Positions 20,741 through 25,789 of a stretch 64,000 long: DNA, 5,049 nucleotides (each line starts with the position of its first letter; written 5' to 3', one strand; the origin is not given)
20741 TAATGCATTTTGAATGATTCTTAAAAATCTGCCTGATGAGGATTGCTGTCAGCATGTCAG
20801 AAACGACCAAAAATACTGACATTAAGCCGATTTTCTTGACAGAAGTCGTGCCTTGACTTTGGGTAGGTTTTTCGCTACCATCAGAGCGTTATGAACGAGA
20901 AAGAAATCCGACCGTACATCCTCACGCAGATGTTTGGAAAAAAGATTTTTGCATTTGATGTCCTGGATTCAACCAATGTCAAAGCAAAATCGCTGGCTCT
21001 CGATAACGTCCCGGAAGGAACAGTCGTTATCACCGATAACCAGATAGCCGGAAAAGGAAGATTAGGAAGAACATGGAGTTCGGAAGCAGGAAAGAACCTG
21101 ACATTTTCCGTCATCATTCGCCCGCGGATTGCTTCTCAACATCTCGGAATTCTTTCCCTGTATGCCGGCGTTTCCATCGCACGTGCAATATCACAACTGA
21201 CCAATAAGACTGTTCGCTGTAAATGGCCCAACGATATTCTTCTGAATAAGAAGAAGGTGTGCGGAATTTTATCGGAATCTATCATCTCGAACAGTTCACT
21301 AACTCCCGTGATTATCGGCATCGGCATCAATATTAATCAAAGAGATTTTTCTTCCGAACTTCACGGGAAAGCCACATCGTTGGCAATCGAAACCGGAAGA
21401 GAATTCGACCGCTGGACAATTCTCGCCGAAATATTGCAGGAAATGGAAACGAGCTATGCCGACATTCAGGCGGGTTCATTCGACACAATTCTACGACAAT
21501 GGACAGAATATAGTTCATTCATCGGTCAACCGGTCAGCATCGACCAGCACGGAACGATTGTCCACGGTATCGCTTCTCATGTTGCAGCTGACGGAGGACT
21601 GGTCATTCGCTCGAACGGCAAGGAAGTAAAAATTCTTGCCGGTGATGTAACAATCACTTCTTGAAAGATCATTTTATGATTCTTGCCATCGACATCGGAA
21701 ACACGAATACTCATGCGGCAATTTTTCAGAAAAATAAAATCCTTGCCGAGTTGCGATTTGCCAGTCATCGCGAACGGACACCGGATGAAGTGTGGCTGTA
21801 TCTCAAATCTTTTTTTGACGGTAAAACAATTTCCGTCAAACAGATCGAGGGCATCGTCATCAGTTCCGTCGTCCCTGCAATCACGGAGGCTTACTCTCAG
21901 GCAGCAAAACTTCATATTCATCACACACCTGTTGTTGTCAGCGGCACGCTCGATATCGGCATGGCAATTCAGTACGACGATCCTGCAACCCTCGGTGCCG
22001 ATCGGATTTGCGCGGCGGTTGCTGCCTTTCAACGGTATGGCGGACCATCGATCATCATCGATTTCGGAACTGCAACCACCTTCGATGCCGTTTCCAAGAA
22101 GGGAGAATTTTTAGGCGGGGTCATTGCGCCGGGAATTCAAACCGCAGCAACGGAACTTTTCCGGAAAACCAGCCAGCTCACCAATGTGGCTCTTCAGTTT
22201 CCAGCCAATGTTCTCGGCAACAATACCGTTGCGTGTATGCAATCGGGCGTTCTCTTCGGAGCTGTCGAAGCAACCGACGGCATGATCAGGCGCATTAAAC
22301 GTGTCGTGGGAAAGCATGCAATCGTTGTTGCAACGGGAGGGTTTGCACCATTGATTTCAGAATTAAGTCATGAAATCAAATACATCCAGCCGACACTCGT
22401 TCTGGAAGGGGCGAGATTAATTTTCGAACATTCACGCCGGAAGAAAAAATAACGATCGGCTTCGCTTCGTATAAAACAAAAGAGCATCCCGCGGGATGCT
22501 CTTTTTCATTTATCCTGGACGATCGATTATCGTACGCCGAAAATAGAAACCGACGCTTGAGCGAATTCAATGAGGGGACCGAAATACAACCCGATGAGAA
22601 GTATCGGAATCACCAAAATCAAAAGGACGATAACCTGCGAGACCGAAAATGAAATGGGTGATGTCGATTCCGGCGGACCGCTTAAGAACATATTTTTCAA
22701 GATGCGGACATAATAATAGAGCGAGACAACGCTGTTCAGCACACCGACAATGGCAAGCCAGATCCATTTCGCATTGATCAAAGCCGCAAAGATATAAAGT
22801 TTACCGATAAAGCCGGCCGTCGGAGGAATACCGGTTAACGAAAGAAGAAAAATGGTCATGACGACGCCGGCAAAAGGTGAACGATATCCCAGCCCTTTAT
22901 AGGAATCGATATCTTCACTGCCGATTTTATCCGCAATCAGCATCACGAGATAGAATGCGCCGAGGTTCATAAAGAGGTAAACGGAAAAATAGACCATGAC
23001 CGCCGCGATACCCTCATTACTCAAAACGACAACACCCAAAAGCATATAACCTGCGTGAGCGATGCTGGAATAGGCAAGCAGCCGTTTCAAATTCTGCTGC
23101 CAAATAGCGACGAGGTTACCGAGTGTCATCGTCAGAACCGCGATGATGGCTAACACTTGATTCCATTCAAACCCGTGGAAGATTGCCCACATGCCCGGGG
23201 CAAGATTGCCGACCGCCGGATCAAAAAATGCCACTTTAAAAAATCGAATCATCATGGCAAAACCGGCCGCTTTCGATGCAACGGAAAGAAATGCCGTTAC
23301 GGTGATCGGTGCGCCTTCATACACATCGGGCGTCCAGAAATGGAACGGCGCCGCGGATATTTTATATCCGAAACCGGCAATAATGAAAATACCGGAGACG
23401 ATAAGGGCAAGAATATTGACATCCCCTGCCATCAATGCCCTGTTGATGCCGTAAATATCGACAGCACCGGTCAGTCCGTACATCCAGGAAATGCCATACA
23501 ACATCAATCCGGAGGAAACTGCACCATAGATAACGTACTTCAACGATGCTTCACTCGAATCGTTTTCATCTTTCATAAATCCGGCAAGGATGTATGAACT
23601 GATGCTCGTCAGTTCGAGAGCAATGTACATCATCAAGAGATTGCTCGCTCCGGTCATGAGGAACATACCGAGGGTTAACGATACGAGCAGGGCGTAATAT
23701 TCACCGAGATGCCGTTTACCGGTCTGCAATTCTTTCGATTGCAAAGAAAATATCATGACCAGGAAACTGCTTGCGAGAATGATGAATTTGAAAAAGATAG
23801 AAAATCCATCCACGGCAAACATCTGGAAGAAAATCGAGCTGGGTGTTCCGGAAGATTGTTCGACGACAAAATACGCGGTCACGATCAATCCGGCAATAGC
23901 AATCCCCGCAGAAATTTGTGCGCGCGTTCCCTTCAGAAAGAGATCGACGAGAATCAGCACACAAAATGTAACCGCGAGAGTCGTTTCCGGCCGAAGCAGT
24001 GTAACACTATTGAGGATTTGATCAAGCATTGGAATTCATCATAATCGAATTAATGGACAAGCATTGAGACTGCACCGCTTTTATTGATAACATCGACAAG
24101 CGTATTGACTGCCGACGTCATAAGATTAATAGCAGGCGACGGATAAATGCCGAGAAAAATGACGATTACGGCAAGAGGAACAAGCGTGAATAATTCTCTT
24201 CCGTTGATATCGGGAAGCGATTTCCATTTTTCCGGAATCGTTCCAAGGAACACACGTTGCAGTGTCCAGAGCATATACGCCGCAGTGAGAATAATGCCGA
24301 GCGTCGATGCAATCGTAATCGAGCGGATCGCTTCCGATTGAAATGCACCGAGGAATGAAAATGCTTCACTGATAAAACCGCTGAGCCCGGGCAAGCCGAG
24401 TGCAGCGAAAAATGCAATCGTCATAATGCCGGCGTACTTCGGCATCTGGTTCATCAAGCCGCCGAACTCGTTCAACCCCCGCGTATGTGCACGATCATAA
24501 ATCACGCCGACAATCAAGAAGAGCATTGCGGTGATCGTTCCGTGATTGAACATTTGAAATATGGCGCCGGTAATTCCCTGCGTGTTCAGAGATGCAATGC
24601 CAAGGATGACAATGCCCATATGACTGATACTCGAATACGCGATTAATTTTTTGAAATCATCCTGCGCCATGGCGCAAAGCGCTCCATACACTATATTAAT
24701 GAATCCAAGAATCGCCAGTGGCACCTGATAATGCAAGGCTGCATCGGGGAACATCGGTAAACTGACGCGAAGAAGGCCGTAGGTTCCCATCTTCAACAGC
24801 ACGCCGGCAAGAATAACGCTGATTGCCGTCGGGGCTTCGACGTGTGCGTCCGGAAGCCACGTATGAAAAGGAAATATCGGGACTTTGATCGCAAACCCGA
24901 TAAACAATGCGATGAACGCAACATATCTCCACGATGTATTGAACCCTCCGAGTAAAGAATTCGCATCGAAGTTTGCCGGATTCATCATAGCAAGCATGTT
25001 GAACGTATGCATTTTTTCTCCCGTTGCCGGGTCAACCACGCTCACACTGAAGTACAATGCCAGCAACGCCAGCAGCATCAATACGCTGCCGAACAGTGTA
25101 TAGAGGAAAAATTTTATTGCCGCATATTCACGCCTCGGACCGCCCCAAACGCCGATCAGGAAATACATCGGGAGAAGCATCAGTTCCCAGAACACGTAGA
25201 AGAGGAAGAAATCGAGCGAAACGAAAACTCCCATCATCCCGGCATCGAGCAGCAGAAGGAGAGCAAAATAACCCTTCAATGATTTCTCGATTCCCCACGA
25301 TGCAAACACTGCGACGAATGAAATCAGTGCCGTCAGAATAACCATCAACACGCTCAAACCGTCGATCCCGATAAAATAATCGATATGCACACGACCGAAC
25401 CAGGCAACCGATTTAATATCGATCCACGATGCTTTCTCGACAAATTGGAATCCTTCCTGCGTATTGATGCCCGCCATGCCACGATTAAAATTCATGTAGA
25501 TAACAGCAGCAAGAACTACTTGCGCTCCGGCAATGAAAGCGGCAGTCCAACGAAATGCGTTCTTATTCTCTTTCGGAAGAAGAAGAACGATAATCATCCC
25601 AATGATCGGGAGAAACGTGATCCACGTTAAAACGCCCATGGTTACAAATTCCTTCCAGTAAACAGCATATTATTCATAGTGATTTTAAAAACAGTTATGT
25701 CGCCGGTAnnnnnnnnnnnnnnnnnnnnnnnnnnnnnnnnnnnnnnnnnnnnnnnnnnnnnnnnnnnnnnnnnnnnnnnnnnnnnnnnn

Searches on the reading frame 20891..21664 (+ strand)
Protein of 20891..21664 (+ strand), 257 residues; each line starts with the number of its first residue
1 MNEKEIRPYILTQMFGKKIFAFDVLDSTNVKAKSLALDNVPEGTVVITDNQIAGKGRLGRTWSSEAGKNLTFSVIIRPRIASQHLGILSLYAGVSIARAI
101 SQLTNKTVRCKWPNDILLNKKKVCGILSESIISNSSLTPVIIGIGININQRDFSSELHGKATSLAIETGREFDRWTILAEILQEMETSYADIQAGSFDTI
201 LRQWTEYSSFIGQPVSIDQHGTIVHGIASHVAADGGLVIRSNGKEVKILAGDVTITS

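Call 72: search_protein_families(library=pfam, proteins=[window:20891-21664:+], max_evalue=0.00001)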
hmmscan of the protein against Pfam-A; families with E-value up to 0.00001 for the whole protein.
window:20891-21664:+ (257 aa): 1 family
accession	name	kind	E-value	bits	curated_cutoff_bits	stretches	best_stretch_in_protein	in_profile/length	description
PF03099.24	BPL_LplA_LipB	-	4.3e-23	82.1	21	1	22-147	2-133/133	Biotin/lipoate A/B protein ligase family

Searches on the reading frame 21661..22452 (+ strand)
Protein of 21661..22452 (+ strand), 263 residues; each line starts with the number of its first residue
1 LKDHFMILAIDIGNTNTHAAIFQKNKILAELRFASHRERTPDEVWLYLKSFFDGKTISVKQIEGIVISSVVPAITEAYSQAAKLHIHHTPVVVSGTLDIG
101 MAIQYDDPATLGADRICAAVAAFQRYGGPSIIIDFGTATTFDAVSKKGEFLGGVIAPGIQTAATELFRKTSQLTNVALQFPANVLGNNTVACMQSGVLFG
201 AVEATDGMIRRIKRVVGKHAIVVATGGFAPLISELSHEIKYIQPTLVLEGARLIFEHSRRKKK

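Call 72: search_protein_families(library=pfam, proteins=[window:21661-22452:+], max_evalue=0.00001)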
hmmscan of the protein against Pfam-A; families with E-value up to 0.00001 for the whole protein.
window:21661-22452:+ (263 aa): 1 family
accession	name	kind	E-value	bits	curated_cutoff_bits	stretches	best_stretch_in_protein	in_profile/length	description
PF03309.20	Pan_kinase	-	6.4e-66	222.5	24.7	1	7-211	1-205/205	Type III pantothenate kinase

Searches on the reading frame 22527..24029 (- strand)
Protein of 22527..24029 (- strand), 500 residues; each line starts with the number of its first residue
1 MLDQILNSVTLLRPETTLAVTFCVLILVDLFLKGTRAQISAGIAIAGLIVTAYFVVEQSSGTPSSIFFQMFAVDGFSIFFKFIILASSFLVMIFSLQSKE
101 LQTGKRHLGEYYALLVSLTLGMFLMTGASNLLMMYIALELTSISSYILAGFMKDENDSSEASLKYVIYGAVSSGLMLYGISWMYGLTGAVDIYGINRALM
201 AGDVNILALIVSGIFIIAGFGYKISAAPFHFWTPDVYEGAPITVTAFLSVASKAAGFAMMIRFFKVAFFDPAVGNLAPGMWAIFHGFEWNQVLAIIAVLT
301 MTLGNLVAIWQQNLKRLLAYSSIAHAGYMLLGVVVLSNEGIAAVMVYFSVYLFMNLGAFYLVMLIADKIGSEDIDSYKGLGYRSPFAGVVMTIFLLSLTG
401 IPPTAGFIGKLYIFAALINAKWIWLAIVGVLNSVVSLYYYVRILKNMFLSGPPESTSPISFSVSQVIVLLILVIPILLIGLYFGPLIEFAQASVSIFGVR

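Call 72: search_protein_families(library=pfam, proteins=[window:22527-24029:-], max_evalue=0.00001)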
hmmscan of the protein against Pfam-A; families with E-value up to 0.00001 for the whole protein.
window:22527-24029:- (500 aa): 1 family
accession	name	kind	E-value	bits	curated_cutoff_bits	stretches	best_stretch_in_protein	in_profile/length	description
PF00361.26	Proton_antipo_M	-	3.9e-78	263.1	21.5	1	128-435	1-293/294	NADH:quinone oxidoreductase/Mrp antiporter, TM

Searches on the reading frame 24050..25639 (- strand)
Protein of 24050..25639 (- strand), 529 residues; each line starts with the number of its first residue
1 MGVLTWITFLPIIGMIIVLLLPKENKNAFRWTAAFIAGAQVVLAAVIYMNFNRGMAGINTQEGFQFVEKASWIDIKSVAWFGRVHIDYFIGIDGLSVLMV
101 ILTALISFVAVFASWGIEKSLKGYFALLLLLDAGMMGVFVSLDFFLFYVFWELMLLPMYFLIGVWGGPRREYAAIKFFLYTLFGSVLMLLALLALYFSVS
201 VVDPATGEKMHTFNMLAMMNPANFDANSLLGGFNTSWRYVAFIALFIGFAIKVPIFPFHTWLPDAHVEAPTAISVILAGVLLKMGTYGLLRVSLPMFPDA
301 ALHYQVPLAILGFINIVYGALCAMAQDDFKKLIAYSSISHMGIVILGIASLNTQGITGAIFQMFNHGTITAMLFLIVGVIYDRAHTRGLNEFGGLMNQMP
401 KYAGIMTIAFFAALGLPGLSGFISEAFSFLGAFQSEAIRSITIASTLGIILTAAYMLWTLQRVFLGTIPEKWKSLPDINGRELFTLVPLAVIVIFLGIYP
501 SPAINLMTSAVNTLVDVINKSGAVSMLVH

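Call 72: search_protein_families(library=pfam, proteins=[window:24050-25639:-], max_evalue=0.00001)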
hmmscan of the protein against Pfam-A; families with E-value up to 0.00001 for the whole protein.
window:24050-25639:- (529 aa): 1 family
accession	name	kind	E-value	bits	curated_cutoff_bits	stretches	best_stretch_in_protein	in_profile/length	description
PF00361.26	Proton_antipo_M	-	1.3e-75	254.7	21.5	1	141-448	1-291/294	NADH:quinone oxidoreductase/Mrp antiporter, TM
